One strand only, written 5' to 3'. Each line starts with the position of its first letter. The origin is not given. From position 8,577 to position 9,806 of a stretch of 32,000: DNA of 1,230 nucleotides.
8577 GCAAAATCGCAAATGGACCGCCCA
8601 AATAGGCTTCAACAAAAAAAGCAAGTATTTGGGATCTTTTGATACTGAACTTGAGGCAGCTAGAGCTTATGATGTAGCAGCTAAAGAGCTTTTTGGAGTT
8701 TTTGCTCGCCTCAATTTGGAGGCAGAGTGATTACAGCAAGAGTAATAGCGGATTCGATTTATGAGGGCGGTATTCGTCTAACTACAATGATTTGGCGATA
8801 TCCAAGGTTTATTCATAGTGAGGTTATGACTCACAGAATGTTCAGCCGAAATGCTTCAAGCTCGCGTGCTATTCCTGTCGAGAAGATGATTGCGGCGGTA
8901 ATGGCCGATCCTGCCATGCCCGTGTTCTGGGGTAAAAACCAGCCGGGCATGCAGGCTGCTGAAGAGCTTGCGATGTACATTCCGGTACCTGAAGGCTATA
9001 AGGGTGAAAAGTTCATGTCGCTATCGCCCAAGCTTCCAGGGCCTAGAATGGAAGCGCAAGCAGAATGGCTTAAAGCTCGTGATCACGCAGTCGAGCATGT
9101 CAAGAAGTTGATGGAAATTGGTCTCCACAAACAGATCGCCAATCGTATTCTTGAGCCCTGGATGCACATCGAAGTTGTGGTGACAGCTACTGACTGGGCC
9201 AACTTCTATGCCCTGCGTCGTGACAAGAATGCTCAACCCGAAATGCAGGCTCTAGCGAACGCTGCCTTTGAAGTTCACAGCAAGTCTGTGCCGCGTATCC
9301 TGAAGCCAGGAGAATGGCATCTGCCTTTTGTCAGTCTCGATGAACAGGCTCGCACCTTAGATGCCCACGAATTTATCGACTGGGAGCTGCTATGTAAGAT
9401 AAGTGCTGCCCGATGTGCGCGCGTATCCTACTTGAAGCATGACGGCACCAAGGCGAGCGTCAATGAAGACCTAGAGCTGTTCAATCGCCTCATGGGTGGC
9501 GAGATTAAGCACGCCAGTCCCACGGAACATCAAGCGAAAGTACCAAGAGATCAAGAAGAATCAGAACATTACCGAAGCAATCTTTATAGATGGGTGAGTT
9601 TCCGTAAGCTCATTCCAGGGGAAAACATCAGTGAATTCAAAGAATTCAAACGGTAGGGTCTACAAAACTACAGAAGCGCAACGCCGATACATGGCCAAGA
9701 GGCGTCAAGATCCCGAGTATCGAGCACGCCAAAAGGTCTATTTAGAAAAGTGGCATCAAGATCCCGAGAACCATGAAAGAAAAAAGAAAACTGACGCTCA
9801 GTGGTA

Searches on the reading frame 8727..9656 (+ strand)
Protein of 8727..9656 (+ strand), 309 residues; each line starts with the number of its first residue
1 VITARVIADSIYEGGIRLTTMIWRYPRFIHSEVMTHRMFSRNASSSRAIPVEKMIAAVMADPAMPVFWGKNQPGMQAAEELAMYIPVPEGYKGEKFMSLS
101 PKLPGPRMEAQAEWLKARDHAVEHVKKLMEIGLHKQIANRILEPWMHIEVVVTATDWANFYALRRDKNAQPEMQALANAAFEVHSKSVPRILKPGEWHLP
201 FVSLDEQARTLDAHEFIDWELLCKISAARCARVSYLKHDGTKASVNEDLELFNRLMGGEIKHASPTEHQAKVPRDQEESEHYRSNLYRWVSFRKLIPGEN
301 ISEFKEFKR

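Call 8: search_protein_families(library=phrogs, proteins=[window:8727-9656:+])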
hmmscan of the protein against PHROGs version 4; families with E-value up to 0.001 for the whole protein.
window:8727-9656:+ (309 aa): 2 families
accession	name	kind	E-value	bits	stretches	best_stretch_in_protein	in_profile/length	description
phrog_85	-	DNA, RNA and nucleotide metabolism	4.7e-78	264.6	1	2-306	410-709/866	thymidylate synthase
phrog_10644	-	DNA, RNA and nucleotide metabolism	0.00035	21.7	1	119-198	76-157/160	thymidylate synthase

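Call 30: find_encoding_contigs(protein=window:8727-9656:+, flank=10000, max_places=2)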
Protein window:8727-9656:+ (309 aa): 3 contigs read that carry it; 1 place shown.
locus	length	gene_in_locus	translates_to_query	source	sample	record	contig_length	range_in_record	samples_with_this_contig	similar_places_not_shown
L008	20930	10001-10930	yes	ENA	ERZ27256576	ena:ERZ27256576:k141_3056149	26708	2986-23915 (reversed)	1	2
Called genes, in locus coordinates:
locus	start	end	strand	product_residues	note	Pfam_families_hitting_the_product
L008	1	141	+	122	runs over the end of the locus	-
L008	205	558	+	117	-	-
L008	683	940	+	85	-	PF00085:Thioredoxin, PF04756:OST3_OST6 (weak), PF13098:Thioredoxin_2, PF13905:Thioredoxin_8 (faint), PF14595:Thioredoxin_9 (weak)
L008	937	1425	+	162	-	-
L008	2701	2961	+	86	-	-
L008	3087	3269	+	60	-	-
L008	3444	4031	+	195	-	PF06941:NT5C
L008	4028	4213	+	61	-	-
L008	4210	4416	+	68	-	-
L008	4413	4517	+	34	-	-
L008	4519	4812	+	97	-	-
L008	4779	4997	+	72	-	-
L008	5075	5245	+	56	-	-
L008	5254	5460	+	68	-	-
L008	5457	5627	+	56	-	-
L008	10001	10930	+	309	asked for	PF02511:Thy1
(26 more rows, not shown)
